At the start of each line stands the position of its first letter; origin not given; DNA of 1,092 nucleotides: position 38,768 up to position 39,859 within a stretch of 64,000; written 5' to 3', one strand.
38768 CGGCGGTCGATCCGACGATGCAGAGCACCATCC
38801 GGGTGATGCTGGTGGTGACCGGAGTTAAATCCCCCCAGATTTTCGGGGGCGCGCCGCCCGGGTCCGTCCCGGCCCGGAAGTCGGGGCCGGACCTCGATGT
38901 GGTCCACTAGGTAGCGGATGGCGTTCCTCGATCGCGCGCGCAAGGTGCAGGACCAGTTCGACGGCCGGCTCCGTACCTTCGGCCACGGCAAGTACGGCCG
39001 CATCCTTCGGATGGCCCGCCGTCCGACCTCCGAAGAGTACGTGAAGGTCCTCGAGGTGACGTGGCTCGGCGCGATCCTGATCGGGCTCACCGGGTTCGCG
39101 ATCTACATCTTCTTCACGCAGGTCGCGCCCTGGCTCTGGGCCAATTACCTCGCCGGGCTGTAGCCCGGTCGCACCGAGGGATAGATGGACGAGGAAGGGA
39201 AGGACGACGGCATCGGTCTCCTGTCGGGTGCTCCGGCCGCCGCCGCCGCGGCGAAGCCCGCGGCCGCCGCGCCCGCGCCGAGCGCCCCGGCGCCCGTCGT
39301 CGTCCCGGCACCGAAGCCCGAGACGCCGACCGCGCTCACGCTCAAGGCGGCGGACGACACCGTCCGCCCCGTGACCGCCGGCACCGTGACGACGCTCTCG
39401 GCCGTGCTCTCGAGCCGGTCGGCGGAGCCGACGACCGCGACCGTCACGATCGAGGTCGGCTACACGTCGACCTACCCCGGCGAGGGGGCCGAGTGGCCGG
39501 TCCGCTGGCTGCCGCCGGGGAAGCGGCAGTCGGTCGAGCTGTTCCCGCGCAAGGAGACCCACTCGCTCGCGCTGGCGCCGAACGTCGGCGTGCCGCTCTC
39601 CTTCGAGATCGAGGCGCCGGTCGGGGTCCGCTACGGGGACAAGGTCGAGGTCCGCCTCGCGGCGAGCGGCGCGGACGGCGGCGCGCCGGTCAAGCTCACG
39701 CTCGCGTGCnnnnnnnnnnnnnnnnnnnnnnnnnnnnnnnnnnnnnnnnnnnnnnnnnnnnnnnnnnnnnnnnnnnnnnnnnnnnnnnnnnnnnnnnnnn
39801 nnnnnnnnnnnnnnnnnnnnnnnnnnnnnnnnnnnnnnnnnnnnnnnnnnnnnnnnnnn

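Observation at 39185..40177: Spt5 (NusG) gene with an in-frame about 170-aa N-terminal extension containing an Ala/Pro linker and a beta-rich domain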

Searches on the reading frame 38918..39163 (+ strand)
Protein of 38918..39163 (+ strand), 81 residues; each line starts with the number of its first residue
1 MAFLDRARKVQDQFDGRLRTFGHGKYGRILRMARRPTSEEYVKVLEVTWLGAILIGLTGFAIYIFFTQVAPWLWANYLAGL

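Call 3: search_protein_families(library=pfam, proteins=[window:38918-39163:+], max_evalue=0.01)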
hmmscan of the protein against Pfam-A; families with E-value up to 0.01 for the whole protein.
window:38918-39163:+ (81 aa): 1 family
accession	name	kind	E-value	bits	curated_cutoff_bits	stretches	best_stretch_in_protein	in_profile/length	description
PF02468.20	PsbN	-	0.008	16.5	25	0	50-66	11-27/43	Photosystem II reaction centre N protein (psbN)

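Call 76: search_protein_families(library=ncbifam, proteins=[window:38918-39163:+], max_evalue=0.1)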
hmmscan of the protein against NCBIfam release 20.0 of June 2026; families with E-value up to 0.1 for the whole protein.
window:38918-39163:+ (81 aa): 9 families
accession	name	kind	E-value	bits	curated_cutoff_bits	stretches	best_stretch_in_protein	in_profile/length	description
NF006911.0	PRK09400.2-2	equivalog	1.1e-18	67.3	106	1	6-66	18-78/82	preprotein translocase subunit SecE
NF006908.0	PRK09400.1-3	equivalog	8.3e-12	44.7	97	1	25-73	21-69/71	preprotein translocase subunit SecE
TIGR00327.1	secE_euk_arch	equivalog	1.7e-11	43.7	36.2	1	26-67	13-54/61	protein translocase SEC61 complex subunit gamma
NF006912.0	PRK09400.2-3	equivalog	9.5e-10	38.2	126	1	25-64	23-62/69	preprotein translocase subunit SecE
NF006909.0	PRK09400.1-4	equivalog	3.1e-09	36.5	86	1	27-65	16-54/61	preprotein translocase subunit SecE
NF006907.0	PRK09400.1-2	equivalog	1.4e-08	34.7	99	1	27-67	30-70/78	preprotein translocase subunit SecE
NF006910.0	PRK09400.1-6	equivalog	2e-08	34.3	96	1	26-69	10-53/57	preprotein translocase subunit SecE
NF009650.0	PRK13183.1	equivalog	0.0029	17.4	70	1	45-66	10-30/46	photosystem II reaction center protein PsbN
NF006906.0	PRK09400.1-1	equivalog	0.015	14.8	95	1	26-67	17-58/62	preprotein translocase subunit SecE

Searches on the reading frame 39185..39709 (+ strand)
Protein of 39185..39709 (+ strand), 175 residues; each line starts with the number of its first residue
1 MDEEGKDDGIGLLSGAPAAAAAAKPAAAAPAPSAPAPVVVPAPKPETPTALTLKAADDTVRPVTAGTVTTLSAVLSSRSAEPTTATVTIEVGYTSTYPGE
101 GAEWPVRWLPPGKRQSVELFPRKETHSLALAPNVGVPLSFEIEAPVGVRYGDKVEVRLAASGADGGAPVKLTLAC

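Call 4: search_protein_families(library=ncbifam, proteins=[window:39185-39709:+], max_evalue=0.01)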
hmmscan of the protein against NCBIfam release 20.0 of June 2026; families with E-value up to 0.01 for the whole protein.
window:39185-39709:+ (175 aa): 0 families

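Call 8: find_homologous_proteins(query=window:39185-39709:+)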
Query window:39185-39709:+ (175 aa): 18 proteins with E <= 0.001 among 8000 candidates.
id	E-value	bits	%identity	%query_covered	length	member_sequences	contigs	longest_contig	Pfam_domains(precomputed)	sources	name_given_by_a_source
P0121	4.8e-63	230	64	100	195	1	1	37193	-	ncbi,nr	ncbi:MAG TPA: hypothetical protein VEH28_09100, partial [Thermoplasmata archaeon]|nr:hypothetical pr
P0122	2.6e-55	205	59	100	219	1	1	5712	-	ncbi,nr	ncbi:MAG TPA: hypothetical protein VLX64_04190, partial [Thermoplasmata archaeon]|nr:hypothetical pr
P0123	5.3e-54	201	74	78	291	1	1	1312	PF03439.19,PF00467.36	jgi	-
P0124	3.7e-50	188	57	97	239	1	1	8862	-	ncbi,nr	ncbi:MAG: hypothetical protein L3J86_00045, partial [Thermoplasmata archaeon]|nr:hypothetical protei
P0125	1.3e-49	186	58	96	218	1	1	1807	-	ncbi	ncbi:MAG: hypothetical protein ACREEC_09780, partial [Thermoplasmata archaeon]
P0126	1.8e-49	186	59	89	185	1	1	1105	-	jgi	-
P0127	1.4e-48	183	55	97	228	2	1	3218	-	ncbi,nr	ncbi:MAG TPA: hypothetical protein VFG07_10320, partial [Thermoplasmata archaeon]|nr:hypothetical pr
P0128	2.7e-47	179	69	65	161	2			-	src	-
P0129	4.7e-43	165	60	81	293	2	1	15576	PF03439.19,PF00467.36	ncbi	ncbi:MAG: transcription elongation factor Spt5, partial [Candidatus Lutacidiplasmatales archaeon]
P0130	5.6e-43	165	68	70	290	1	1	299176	PF00467.36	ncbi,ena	-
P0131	5.0e-42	162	75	58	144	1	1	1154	-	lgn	-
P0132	1.1e-41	161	54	97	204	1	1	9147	-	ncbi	ncbi:MAG: hypothetical protein ACRECR_07600, partial [Thermoplasmata archaeon]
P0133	9.3e-40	154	66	70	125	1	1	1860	-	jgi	-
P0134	4.8e-37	145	57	81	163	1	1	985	-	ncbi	-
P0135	3.6e-30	123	61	62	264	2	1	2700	PF03439.19,PF00467.36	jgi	jgi:transcriptional antiterminator NusG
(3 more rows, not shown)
